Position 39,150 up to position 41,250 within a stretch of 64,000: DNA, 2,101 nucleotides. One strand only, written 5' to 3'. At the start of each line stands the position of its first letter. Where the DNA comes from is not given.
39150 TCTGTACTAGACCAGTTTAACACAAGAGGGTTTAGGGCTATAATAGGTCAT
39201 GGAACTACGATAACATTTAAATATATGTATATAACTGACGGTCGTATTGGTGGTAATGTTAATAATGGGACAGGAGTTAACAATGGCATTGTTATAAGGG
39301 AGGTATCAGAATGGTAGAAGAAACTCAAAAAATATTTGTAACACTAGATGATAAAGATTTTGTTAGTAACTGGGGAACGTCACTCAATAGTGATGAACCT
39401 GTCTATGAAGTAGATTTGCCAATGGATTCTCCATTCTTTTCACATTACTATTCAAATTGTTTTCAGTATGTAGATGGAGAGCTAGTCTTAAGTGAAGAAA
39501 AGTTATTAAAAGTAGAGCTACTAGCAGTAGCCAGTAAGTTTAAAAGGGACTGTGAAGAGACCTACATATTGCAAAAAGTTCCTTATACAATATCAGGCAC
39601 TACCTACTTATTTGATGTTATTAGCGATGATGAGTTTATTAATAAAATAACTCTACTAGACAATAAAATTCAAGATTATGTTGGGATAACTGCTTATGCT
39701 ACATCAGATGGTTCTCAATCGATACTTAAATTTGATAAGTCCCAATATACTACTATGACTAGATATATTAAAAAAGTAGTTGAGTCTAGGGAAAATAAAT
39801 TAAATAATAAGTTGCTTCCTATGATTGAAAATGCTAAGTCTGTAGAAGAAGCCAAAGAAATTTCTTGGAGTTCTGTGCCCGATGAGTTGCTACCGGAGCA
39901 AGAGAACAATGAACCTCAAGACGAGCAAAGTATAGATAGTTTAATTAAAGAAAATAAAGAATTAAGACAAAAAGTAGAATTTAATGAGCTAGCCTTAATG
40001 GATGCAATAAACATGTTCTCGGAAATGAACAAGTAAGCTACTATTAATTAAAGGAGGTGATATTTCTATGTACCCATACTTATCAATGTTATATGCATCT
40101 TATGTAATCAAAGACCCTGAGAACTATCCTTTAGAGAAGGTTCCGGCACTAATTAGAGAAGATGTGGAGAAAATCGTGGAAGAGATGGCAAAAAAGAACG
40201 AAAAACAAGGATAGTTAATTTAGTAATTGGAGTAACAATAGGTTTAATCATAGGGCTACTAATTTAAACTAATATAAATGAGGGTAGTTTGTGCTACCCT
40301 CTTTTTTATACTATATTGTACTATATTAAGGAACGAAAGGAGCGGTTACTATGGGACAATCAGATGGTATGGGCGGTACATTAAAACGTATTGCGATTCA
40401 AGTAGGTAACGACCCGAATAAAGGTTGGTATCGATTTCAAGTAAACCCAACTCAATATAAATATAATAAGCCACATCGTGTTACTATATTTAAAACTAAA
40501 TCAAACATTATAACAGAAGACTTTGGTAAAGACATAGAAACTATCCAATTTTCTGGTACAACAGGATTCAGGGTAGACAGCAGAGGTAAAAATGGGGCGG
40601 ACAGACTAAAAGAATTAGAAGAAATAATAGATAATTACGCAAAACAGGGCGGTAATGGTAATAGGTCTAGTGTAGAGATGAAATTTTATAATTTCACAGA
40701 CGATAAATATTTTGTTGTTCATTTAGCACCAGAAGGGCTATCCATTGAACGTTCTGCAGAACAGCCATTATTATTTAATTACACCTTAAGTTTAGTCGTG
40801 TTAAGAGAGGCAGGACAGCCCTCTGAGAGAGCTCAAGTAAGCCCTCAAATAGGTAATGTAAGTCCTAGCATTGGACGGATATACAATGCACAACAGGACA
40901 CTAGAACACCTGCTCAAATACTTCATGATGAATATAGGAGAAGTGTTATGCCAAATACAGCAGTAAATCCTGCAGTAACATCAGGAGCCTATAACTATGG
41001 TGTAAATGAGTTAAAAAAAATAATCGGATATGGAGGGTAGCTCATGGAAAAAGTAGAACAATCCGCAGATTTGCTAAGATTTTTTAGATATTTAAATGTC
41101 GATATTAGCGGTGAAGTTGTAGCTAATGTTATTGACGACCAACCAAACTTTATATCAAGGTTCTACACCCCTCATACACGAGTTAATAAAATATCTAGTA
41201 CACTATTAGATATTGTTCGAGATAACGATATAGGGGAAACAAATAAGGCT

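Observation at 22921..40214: Two paralogous 48-aa ORFs missing from the ORF track, each with a strong RBS and its own terminator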

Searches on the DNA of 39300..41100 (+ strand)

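Call 8: search_dna_similar(query=window:39300-41100:+, collection=phages, mode=near, max_rows=25)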
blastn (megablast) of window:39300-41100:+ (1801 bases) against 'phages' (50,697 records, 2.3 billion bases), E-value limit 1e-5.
Records with a match: 38; places in all: 38; records where one place covers at least 80% of the query: 33.
Best place of each record, by identity: >=99% 4; 95-99% 32; 90-95% 1; 80-90% 1.
By first word of the organism name: Enterococcus 37; phage 1.
By host as written in the record: Enterococcus faecalis 13; - 7; Enterococcus sp. 5; Enterococcus faecalis strain AH2 2; Enterococcus faecalis 6 2; Enterococcus faecalis 1/1112 1; Enterococcus faecalis V583 1; Enterococcus faecalis ef118 1; and 6 more.
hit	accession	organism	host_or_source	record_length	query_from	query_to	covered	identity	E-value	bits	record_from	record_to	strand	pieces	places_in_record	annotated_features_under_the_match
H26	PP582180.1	Enterococcus phage vB_Efs8_KEN04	Enterococcus faecalis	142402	1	1801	100%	99.6%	0e+0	3282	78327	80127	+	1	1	tail fiber protein | viral structural protein | hypothetical protein (x3) | tail protein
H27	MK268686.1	Enterococcus phage vB_EfaH_EF1TV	Enterococcus faecalis 1/1112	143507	1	1801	100%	99.4%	0e+0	3271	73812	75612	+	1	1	hypothetical protein (x4) | putative capsid and scaffold/putative minor structural protein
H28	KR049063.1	Enterococcus phage EFLK1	Enterococcus faecalis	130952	1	1801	100%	99.1%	0e+0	3232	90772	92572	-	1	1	hypothetical protein (x4) | capsid and scaffold protein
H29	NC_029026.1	Enterococcus phage EFLK1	Enterococcus faecalis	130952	1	1801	100%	99.1%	0e+0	3232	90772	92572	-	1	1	hypothetical protein (x3) | virion structural protein | tail protein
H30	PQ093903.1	Enterococcus phage A155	Enterococcus faecalis V583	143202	1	1801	100%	98.8%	0e+0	3205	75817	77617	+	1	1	hypothetical protein (x5)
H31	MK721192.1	Enterococcus phage vB_EfaM_Ef2.3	Enterococcus faecalis strain AH2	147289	1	1801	100%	98.6%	0e+0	3188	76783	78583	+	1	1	hypothetical protein (x4) | capsid and scaffold protein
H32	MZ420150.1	Enterococcus phage vB_EfaM_LG1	Enterococcus faecalis ef118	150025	1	1801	100%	98.6%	0e+0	3188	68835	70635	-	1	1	record has no annotation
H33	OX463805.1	Enterococcus phage Sw5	-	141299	1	1801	100%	98.6%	0e+0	3188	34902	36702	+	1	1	hypothetical protein (x2) | Phage protein (x2) | Phage capsid and scaffold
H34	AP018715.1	Enterococcus phage phiM1EF22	-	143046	1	1801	100%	98.6%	0e+0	3182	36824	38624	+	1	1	hypothetical protein (x4) | putative minor structural protein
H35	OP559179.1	Enterococcus phage vB_Efa29212_3e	Enterococcus sp.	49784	1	1801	100%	98.6%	0e+0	3182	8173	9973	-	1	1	hypothetical protein (x5)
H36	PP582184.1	Enterococcus phage vB_Efs25_KEN11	Enterococcus faecalis 6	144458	1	1801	100%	98.6%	0e+0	3182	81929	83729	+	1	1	tail fiber protein | virion structural protein | hypothetical protein (x3) | tail protein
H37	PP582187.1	Enterococcus phage vB_Efs6_KEN16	Enterococcus faecalis 6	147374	1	1801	100%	98.6%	0e+0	3182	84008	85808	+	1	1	tail fiber protein | virion structural protein | hypothetical protein (x3) | tail protein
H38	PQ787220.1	phage ENP2309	sewage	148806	1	1801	100%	98.5%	0e+0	3177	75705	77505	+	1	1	hypothetical protein (x5)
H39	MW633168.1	Enterococcus phage MDA2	Enterococcus faecium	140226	1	1801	100%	98.5%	0e+0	3177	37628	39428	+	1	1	hypothetical protein (x5) | capsid and scaffold protein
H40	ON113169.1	Enterococcus phage vB_OCPT_Bob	Enterococcus sp.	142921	1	1801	100%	98.5%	0e+0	3177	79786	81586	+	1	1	hypothetical protein (x5)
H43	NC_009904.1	Enterococcus phage EF24C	Enterococcus faecalis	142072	1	1801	100%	98.4%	0e+0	3171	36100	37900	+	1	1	hypothetical protein (x3) | virion structural protein | tail protein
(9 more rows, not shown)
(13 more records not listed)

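Call 10: get_annotated_region(hit=H43, flank=500)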
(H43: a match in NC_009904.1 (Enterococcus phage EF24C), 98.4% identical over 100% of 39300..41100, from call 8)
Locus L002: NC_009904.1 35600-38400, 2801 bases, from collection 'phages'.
description: Enterococcus phage phiEF24C, complete genome.
organism: Enterococcus phage EF24C (NCBI taxid 442493)
taxonomy: Viruses; Duplodnaviria; Heunggongvirae; Uroviricota; Caudoviricetes; Herelleviridae; Brockvirinae; Kochikohdavirus; Kochikohdavirus EF24C
host: Enterococcus faecalis; source: -; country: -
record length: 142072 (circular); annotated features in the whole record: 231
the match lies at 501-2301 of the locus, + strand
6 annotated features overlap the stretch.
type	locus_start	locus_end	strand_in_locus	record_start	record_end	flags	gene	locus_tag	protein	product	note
CDS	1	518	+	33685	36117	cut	-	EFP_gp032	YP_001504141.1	tail protein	ORF032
CDS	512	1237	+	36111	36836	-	-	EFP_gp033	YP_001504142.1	hypothetical protein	ORF033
CDS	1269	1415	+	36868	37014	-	-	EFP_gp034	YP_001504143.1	hypothetical protein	ORF034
CDS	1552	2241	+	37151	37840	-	-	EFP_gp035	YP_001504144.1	virion structural protein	ORF035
CDS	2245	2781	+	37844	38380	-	-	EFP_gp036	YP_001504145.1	hypothetical protein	ORF036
CDS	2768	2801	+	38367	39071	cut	-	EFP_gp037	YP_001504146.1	baseplate protein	ORF037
